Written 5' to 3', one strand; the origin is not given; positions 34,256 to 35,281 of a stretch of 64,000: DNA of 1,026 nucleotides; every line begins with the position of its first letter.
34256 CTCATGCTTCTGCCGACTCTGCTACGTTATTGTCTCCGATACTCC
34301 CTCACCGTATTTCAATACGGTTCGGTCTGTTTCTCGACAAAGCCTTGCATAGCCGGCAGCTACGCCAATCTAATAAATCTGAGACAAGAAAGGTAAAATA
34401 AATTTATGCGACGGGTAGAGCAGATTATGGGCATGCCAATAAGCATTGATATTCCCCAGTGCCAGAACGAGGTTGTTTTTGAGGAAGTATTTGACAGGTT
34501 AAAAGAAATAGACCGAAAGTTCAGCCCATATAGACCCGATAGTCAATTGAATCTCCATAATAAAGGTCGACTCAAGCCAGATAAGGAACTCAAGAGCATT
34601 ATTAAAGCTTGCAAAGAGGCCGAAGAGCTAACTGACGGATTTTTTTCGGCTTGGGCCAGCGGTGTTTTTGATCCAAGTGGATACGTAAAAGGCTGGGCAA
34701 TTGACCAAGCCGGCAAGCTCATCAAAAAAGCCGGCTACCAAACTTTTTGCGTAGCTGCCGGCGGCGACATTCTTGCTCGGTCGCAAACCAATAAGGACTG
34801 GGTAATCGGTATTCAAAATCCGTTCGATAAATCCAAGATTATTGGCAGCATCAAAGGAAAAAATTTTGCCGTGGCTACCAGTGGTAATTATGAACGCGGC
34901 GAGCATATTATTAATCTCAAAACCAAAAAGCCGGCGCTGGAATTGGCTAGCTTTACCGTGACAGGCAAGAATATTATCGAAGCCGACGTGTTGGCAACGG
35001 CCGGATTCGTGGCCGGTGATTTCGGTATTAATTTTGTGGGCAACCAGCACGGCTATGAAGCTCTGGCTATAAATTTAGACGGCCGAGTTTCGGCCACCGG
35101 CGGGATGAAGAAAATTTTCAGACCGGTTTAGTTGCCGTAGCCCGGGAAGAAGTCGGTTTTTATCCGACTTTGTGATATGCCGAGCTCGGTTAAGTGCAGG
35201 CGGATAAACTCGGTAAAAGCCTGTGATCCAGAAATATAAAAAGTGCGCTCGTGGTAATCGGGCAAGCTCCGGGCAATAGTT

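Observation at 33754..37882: Compact flavinylation and transmembrane electron-transfer cluster: FMN-binding protein, ApbE, RnfD-like/FNR fusion and NDH-2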

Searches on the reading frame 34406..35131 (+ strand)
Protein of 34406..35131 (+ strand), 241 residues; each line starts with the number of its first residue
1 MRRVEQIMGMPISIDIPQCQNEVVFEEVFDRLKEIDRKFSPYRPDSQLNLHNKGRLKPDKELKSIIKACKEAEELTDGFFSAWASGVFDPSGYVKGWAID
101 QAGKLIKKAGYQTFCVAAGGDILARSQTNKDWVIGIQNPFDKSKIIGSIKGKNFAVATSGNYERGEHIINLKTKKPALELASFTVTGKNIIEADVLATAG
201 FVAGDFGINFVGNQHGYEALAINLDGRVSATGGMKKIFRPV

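Call 3: search_protein_families(library=pfam, proteins=[window:34406-35131:+], max_evalue=0.01)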
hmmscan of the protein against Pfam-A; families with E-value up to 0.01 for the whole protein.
window:34406-35131:+ (241 aa): 1 family
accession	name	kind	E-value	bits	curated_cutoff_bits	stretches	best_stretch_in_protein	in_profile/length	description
PF02424.20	ApbE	-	3.5e-39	135.4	25.6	2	88-220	126-265/266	ApbE family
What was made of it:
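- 34406..35131 (+): Compact, leaderless ApbE-family FAD:protein FMN transferase (241 aa). Pfam PF02424, E 3.5e-39 (call 3).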

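Call 39: search_solved_structures(query=window:34406-35131:+, max_evalue=0.001, show_alignments=3)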
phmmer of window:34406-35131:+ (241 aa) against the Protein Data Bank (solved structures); distinct sequences matched with E-value up to 0.001: 13.
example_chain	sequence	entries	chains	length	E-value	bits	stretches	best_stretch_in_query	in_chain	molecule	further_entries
1vrm_A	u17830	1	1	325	2.3e-14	56.7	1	88-204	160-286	hypothetical protein TM1553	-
7esa_A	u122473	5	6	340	3.4e-14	56.1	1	89-238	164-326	FAD:protein FMN transferase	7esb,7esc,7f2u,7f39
6nxi_A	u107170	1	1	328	1.3e-10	44.4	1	89-205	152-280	FAD:protein FMN transferase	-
6nxj_A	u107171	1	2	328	2.1e-09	40.4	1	89-205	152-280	FAD:protein FMN transferase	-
4xgw_A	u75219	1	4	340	1.1e-07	34.9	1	89-223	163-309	FAD:protein FMN transferase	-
5mgy_H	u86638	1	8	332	1.5e-07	34.4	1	88-230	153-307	FAD:protein FMN transferase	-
2o18_A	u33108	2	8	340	3.4e-07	33.2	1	91-223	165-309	Thiamine biosynthesis lipoprotein apbE | FAD:protein FMN transferase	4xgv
4xgx_A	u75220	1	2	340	5.6e-07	32.5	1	91-223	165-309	FAD:protein FMN transferase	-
3pnd_A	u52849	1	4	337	1.3e-06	31.3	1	90-220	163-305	Thiamine biosynthesis lipoprotein ApbE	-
4xdt_A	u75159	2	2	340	1.7e-06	30.9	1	118-234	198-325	FAD:protein FMN transferase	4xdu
4ifu_A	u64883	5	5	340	2.9e-05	26.9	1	118-234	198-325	FAD:protein FMN transferase | Thiamine biosynthesis lipoprotein ApbE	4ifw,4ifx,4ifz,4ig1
7mgt_A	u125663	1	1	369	3.9e-05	26.5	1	118-234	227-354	FAD:protein FMN transferase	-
4xdr_A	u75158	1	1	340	0.00038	23.2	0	118-234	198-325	FAD:protein FMN transferase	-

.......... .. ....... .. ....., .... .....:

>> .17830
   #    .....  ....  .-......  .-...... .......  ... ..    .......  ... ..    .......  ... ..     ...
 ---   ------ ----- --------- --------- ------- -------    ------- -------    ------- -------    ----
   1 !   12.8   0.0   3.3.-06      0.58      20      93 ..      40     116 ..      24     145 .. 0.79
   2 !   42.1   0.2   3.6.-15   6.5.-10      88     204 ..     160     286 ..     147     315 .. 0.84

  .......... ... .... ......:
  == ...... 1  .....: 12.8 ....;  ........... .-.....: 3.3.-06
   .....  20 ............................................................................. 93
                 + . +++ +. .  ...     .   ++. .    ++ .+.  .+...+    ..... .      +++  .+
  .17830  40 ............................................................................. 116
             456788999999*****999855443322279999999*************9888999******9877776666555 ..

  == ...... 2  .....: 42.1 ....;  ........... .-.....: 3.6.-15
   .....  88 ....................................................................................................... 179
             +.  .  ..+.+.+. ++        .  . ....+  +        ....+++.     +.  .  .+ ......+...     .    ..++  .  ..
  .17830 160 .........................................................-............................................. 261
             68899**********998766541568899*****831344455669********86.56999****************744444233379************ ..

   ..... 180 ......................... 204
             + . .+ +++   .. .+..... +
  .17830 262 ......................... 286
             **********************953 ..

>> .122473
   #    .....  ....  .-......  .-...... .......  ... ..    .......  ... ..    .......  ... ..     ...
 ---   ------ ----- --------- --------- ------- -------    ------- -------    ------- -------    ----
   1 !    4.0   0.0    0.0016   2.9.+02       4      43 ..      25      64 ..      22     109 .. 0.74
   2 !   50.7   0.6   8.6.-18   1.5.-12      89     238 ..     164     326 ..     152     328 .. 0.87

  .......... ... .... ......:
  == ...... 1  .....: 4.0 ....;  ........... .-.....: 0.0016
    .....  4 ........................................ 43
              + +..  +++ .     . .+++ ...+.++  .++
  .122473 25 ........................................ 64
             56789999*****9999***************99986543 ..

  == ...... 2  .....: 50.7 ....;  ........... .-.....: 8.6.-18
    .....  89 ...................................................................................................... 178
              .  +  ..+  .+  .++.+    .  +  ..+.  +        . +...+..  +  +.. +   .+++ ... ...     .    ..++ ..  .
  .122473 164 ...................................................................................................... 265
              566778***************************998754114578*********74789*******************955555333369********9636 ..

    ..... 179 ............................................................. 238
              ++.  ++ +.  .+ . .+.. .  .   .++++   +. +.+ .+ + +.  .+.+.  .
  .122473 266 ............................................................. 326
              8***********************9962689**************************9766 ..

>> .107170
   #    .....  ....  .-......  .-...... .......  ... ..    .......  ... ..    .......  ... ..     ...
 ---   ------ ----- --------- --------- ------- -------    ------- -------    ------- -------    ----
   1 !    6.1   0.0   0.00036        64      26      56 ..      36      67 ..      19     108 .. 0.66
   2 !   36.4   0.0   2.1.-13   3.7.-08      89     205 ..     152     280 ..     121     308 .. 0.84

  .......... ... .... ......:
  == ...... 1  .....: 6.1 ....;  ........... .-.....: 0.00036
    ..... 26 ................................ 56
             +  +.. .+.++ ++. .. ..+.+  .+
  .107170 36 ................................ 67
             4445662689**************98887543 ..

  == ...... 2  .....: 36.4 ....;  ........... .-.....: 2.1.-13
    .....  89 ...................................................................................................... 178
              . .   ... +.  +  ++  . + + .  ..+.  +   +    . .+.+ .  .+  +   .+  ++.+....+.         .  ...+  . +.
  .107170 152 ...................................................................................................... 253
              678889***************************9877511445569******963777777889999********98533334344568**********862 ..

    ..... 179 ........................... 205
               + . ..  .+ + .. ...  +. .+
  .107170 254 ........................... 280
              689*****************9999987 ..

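Call 56: search_protein_families(library=ncbifam, proteins=[window:34406-35131:+], max_evalue=0.00001)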
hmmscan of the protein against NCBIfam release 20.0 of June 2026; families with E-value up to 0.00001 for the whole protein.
window:34406-35131:+ (241 aa): 1 family
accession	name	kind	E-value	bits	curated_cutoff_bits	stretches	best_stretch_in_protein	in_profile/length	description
NF007774.0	PRK10461.1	equivalog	9.7e-12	44.4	498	1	91-211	184-316/351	FAD:protein FMN transferase ApbE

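Call 62: find_homologous_proteins(query=window:34406-35131:+)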
Query window:34406-35131:+ (241 aa): 1483 proteins with E <= 0.001 among 2294 candidates; the best 120 are listed.
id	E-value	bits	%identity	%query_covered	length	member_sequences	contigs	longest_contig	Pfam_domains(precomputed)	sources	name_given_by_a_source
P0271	5.6e-158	542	100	100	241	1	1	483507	PF02424.21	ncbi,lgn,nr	ncbi:MAG TPA: FAD:protein FMN transferase [Candidatus Saccharimonadales bacterium]|nr:FAD:protein FM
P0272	1.1e-113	397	73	100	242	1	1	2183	PF02424.21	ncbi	-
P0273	3.2e-93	330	62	96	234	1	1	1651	PF02424.21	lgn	-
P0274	2.0e-88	314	57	99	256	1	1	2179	PF02424.21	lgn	-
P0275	4.3e-85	303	57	97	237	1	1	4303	PF02424.21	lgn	-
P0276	3.0e-84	300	58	99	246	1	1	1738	PF02424.21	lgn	-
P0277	3.2e-82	294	58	92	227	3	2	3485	PF02424.21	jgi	jgi:thiamine biosynthesis lipoprotein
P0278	1.6e-81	291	59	95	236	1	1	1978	PF02424.21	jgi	jgi:thiamine biosynthesis lipoprotein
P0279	7.0e-81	289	59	93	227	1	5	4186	PF02424.21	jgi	jgi:thiamine biosynthesis lipoprotein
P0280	3.8e-80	287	60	92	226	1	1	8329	PF02424.21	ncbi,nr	ncbi:FAD:protein FMN transferase [Candidatus Saccharibacteria bacterium]|nr:FAD:protein FMN transfer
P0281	4.7e-80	287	57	99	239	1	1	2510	PF02424.21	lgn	-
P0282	1.1e-79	285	57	96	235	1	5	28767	PF02424.21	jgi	jgi:FAD:protein FMN transferase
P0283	1.4e-79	285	58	97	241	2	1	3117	PF02424.21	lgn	-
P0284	2.0e-79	284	57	96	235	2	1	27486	PF02424.21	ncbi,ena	-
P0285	3.1e-79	284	59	93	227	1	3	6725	PF02424.21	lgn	-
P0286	3.4e-79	284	55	100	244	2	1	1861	PF02424.21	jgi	jgi:thiamine biosynthesis lipoprotein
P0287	4.3e-79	283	60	93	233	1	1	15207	PF02424.21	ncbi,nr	ncbi:FAD:protein FMN transferase [Candidatus Saccharibacteria bacterium]|nr:FAD:protein FMN transfer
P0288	1.1e-78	282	56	96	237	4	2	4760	PF02424.21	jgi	jgi:thiamine biosynthesis lipoprotein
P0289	1.3e-78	282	58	94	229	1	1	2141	PF02424.21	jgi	jgi:FAD:protein FMN transferase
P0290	1.3e-78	282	58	92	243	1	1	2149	PF02424.21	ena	-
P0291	1.5e-78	282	53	100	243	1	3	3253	PF02424.21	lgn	-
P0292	2.0e-78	281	59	92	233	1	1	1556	PF02424.21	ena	-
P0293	2.5e-78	281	55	99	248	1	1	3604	PF02424.21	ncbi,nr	ncbi:MAG TPA: FAD:protein FMN transferase [Candidatus Saccharimonadales bacterium]|nr:FAD:protein FM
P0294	2.5e-78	281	56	95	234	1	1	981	PF02424.21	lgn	-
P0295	3.5e-78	280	56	92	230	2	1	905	PF02424.21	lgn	-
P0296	4.3e-78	280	56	96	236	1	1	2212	PF02424.21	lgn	-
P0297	4.9e-78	280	58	92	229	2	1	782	PF02424.21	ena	-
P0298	8.9e-78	279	58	89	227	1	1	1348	PF02424.21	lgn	-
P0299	9.0e-78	279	58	93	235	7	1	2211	PF02424.21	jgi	jgi:FAD:protein FMN transferase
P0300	1.1e-77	279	58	94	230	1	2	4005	PF02424.21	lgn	-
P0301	1.2e-77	279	59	93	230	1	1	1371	PF02424.21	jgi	jgi:thiamine biosynthesis lipoprotein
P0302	1.5e-77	278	54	96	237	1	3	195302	PF02424.21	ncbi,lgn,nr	ncbi:MAG TPA: FAD:protein FMN transferase [Candidatus Saccharimonadales bacterium]|nr:FAD:protein FM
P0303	1.8e-77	278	54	99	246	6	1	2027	PF02424.21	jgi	jgi:thiamine biosynthesis lipoprotein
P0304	2.2e-77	278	60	92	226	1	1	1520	PF02424.21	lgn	-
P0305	3.0e-77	277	58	92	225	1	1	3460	PF02424.21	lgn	-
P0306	3.1e-77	277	58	93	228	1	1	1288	PF02424.21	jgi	jgi:FAD:protein FMN transferase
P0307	3.4e-77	277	56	91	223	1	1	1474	PF02424.21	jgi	jgi:thiamine biosynthesis lipoprotein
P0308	3.6e-77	277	57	92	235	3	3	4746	PF02424.21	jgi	jgi:FAD:protein FMN transferase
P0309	5.5e-77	276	58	92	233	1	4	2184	PF02424.21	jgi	jgi:thiamine biosynthesis lipoprotein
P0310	5.8e-77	276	56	92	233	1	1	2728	PF02424.21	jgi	jgi:thiamine biosynthesis lipoprotein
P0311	6.0e-77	276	58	89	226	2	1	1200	PF02424.21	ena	-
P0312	6.6e-77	276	55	93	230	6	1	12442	PF02424.21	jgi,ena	-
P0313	8.4e-77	276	56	93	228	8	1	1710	PF02424.21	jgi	jgi:thiamine biosynthesis lipoprotein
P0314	1.2e-76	275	57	91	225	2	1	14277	PF02424.21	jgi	-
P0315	1.3e-76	275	58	92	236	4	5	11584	PF02424.21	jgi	jgi:thiamine biosynthesis lipoprotein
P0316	1.6e-76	275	57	94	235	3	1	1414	PF02424.21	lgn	-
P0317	1.7e-76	275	59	88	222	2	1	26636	PF02424.21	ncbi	-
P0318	2.2e-76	274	55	96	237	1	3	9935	PF02424.21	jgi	jgi:thiamine biosynthesis lipoprotein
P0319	2.3e-76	274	57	91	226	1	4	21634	PF02424.21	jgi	jgi:thiamine biosynthesis lipoprotein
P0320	2.8e-76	274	55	96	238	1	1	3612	PF02424.21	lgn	-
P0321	2.9e-76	274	56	92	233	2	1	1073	PF02424.21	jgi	jgi:thiamine biosynthesis lipoprotein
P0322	4.7e-76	273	53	99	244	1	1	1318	PF02424.21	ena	-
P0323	5.0e-76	273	55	95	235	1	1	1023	PF02424.21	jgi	jgi:thiamine biosynthesis lipoprotein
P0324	5.6e-76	273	57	92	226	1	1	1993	PF02424.21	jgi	jgi:thiamine biosynthesis lipoprotein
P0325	8.9e-76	273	58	94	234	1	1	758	PF02424.21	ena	-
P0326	1.1e-75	272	55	96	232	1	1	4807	PF02424.21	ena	-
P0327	1.2e-75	272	57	90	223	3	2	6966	PF02424.21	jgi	jgi:thiamine biosynthesis lipoprotein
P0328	1.5e-75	272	57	92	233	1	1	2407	PF02424.21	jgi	jgi:thiamine biosynthesis lipoprotein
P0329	1.5e-75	272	57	93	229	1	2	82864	PF02424.21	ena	-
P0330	1.7e-75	272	52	100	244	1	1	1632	PF02424.21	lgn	-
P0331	1.8e-75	272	57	93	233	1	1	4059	PF02424.21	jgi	jgi:FAD:protein FMN transferase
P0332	1.8e-75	272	57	93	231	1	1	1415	PF02424.21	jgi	jgi:thiamine biosynthesis lipoprotein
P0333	1.8e-75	272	58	92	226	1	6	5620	PF02424.21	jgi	jgi:FAD:protein FMN transferase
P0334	1.8e-75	271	58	93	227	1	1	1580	PF02424.21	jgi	jgi:thiamine biosynthesis lipoprotein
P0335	1.9e-75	271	55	95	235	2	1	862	PF02424.21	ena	-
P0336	2.2e-75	271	53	98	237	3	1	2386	PF02424.21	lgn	-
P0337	3.0e-75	271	54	99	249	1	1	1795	PF02424.21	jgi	jgi:thiamine biosynthesis lipoprotein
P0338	3.2e-75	271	55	92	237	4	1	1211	PF02424.21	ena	-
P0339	3.2e-75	271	58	92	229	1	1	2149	PF02424.21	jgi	jgi:thiamine biosynthesis lipoprotein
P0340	3.3e-75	271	56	92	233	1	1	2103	PF02424.21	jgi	jgi:thiamine biosynthesis lipoprotein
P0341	3.4e-75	271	56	93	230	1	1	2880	PF02424.21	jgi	jgi:thiamine biosynthesis lipoprotein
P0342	3.7e-75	270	56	92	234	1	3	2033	PF02424.21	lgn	-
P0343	3.8e-75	270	58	92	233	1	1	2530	PF02424.21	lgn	-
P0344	3.8e-75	270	56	96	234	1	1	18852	PF02424.21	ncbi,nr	ncbi:FAD:protein FMN transferase [Candidatus Saccharibacteria bacterium]|nr:FAD:protein FMN transfer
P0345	5.3e-75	270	56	92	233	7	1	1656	PF02424.21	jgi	jgi:thiamine biosynthesis lipoprotein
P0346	6.1e-75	270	58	93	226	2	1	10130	PF02424.21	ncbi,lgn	-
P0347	6.6e-75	270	60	85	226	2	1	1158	PF02424.21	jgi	jgi:thiamine biosynthesis lipoprotein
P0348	7.4e-75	270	58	89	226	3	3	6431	PF02424.21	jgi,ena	-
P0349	7.6e-75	269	56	92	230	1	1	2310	PF02424.21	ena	-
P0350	7.6e-75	269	56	92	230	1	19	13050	PF02424.21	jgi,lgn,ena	-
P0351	8.8e-75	269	56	92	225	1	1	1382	PF02424.21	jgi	jgi:thiamine biosynthesis lipoprotein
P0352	9.2e-75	269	55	93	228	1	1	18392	PF02424.21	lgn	-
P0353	1.2e-74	269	56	93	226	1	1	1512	PF02424.21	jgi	jgi:thiamine biosynthesis lipoprotein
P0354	1.2e-74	269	54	96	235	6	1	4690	PF02424.21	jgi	jgi:thiamine biosynthesis lipoprotein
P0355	1.3e-74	269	53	98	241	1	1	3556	PF02424.21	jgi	jgi:thiamine biosynthesis lipoprotein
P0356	1.4e-74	269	56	92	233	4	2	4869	PF02424.21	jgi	jgi:thiamine biosynthesis lipoprotein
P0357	1.4e-74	269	58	89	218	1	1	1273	PF02424.21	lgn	-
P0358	1.4e-74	269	58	89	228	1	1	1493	PF02424.21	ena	-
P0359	1.7e-74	268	56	90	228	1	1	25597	PF02424.21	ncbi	-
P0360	1.8e-74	268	59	92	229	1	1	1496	PF02424.21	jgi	jgi:FAD:protein FMN transferase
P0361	1.9e-74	268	56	92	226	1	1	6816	PF02424.21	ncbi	-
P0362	2.3e-74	268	56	95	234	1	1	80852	PF02424.21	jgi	jgi:thiamine biosynthesis lipoprotein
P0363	2.4e-74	268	52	100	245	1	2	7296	PF02424.21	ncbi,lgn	-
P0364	2.7e-74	268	53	99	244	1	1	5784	PF02424.21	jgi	jgi:thiamine biosynthesis lipoprotein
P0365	3.0e-74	268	58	92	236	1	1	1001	PF02424.21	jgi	jgi:thiamine biosynthesis lipoprotein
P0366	3.2e-74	267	59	92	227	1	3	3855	PF02424.21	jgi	jgi:thiamine biosynthesis lipoprotein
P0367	3.5e-74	267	55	93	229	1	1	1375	PF02424.21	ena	-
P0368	3.9e-74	267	57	90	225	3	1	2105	PF02424.21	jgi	jgi:thiamine biosynthesis lipoprotein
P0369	4.1e-74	267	53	99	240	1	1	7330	PF02424.21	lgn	-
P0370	4.8e-74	267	52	99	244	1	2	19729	PF02424.21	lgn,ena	-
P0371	5.1e-74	267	54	92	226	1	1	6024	PF02424.21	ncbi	-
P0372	5.5e-74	267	52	99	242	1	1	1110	PF02424.21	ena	-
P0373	5.9e-74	267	54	98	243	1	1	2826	PF02424.21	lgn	-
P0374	6.4e-74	266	53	97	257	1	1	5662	PF02424.21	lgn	-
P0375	6.8e-74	266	54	93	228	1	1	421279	PF02424.21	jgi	jgi:thiamine biosynthesis lipoprotein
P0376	8.8e-74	266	58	92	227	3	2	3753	PF02424.21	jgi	jgi:thiamine biosynthesis lipoprotein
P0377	1.0e-73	266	53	96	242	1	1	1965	PF02424.21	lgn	-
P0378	1.3e-73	265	57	92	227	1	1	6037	PF02424.21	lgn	-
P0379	1.4e-73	265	57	92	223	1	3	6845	PF02424.21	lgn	-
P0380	1.6e-73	265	56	92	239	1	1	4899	PF02424.21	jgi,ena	-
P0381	1.6e-73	265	57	93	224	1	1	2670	PF02424.21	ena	-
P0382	1.7e-73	265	54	97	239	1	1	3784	PF02424.21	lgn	-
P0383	2.0e-73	265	57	92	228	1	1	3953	PF02424.21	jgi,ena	-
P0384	2.0e-73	265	55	95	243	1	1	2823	PF02424.21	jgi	jgi:thiamine biosynthesis lipoprotein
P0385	2.1e-73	265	54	96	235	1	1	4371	PF02424.21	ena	-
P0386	2.7e-73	264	58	88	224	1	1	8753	PF02424.21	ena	-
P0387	2.9e-73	264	53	97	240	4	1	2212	PF02424.21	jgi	jgi:thiamine biosynthesis lipoprotein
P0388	3.1e-73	264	57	92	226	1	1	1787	PF02424.21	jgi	jgi:thiamine biosynthesis lipoprotein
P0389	3.2e-73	264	59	85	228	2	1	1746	PF02424.21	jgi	jgi:thiamine biosynthesis lipoprotein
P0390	3.5e-73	264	55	92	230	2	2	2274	PF02424.21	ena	-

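Call 72: predict_structure(alignment_id=A3)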
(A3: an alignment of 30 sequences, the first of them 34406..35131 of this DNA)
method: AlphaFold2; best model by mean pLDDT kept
length: 241 residues; sequences in the alignment: 30
mean_pLDDT: 93.3   pTM: 0.90
mean pLDDT of the five models: 93.3, 93.2, 92.9, 92.7, 92.3
residues with pLDDT >= 90: 207; 70-90: 27; 50-70: 7; < 50: 0
segments of 3 or more residues with pLDDT < 50: none
pLDDT, mean of each block of 10 residues (from residue 1): 94 96 98 97 93 95 97 92 90 94 98 96 96 95 94 95 63 82 97 96 93 96 94 97 90
secondary structure, 60 per line:
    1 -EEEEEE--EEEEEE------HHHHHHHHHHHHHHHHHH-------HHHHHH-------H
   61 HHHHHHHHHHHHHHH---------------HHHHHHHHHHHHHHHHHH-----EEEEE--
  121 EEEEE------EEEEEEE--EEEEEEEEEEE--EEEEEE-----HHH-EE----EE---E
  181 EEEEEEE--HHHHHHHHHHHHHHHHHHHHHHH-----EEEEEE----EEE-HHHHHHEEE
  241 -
elements in order: E2-7 E10-15 H22-39 H47-52 H60-75 H91-108 E114-118 E121-125 E132-138 E141-151 E154-159 E180-187 H190-212 E218-223 E228-230 H232-237 E238-240
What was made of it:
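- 34406..35131 (+): AF2 pLDDT is 93.3 (call 72).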

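Call 74: fold_search(model_id=the predicted structure, library=pdb)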
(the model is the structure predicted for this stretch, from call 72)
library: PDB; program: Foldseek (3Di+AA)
matches with E <= 10: 178; with E <= 0.001: 41
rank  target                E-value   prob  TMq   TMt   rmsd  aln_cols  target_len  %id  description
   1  7esb                  2.0e-19  1.00  0.89  0.69   2.9       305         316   22  FmnB complexed with ATP (released 2021-11-03)
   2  7esa                  3.3e-19  1.00  0.89  0.68   2.9       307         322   22  the complex structure of flavin transferase FmnB complexed with FAD (released 2021-11-03)
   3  7f2u_B                3.5e-19  1.00  0.90  0.69   2.5       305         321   22  FmnB complexed with ADP (released 2021-11-03)
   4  7esc                  2.6e-18  1.00  0.88  0.67   3.2       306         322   23  FmnB complexed with AMP (released 2021-11-03)
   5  4ig1                  1.4e-17  1.00  0.90  0.67   3.6       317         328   22  Crystal structure of Treponema pallidum TP0796 Flavin trafficking protein, Mg(II)-AMP product bound form (released 2013-02-27)
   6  4xdt                  1.8e-17  1.00  0.88  0.65   4.1       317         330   22  Crystal structure of Treponema pallidum TP0796 Flavin trafficking protein, a bifunctional FMN transferase/FAD pyrophosph (released 2015-10-14)
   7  4ifu                  2.0e-17  1.00  0.88  0.66   3.8       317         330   22  Crystal structure of Treponema pallidum TP0796 Flavin trafficking protein, apo form (released 2013-02-27)
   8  4ifw                  2.9e-17  1.00  0.88  0.66   4.1       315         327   22  Crystal structure of Treponema pallidum TP0796 Flavin trafficking protein, ADP inhibited form (released 2013-02-27)
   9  4xdr                  3.9e-17  1.00  0.89  0.67   3.6       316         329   22  Crystal structure of Treponema pallidum TP0796 Flavin trafficking protein, a bifunctional FMN transferase/FAD pyrophosph (released 2015-10-14)
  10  1vrm                  1.9e-16  1.00  0.84  0.67   3.4       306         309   25  Crystal structure of the apbe protein (tm1553) from thermotoga maritima msb8 at 1.58 A resolution (released 2005-03-22)
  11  7mgt                  4.0e-16  1.00  0.87  0.67   3.9       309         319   22  Ftp from Treponema pallidum bound to an ADP-like inhibitor (released 2021-12-08)
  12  6nxj_B                1.9e-15  1.00  0.80  0.67   3.5       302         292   20  Flavin Transferase ApbE from Vibrio cholerae, H257G mutant (released 2019-03-13)
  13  6nxi                  2.7e-15  1.00  0.83  0.66   4.2       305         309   21  Flavin Transferase ApbE from Vibrio cholerae (released 2019-03-13)
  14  2o18_C                5.3e-15  1.00  0.78  0.62   5.4       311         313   18  Crystal structure of a Thiamine biosynthesis lipoprotein apbE, NorthEast Strcutural Genomics target ER559 (released 2006-12-05)
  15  6nxj_A                5.9e-15  1.00  0.81  0.65   4.2       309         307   20  Flavin Transferase ApbE from Vibrio cholerae, H257G mutant (released 2019-03-13)
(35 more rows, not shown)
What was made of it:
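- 34406..35131 (+): Foldseek TMq is 0.88-0.90 to Listeria FmnB and T. pallidum Ftp (call 74).
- On ApbE FAD:protein FMN transferase: TMq is 0.88-0.90 to FmnB and Ftp (call 74).
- Closest known: Listeria monocytogenes flavin-based EET locus. Same: It contains an ApbE-family transferase, whose fold is closest to FmnB (TMq 0.89, call 74), an FMN_bind protein and an NDH-2 homologue.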
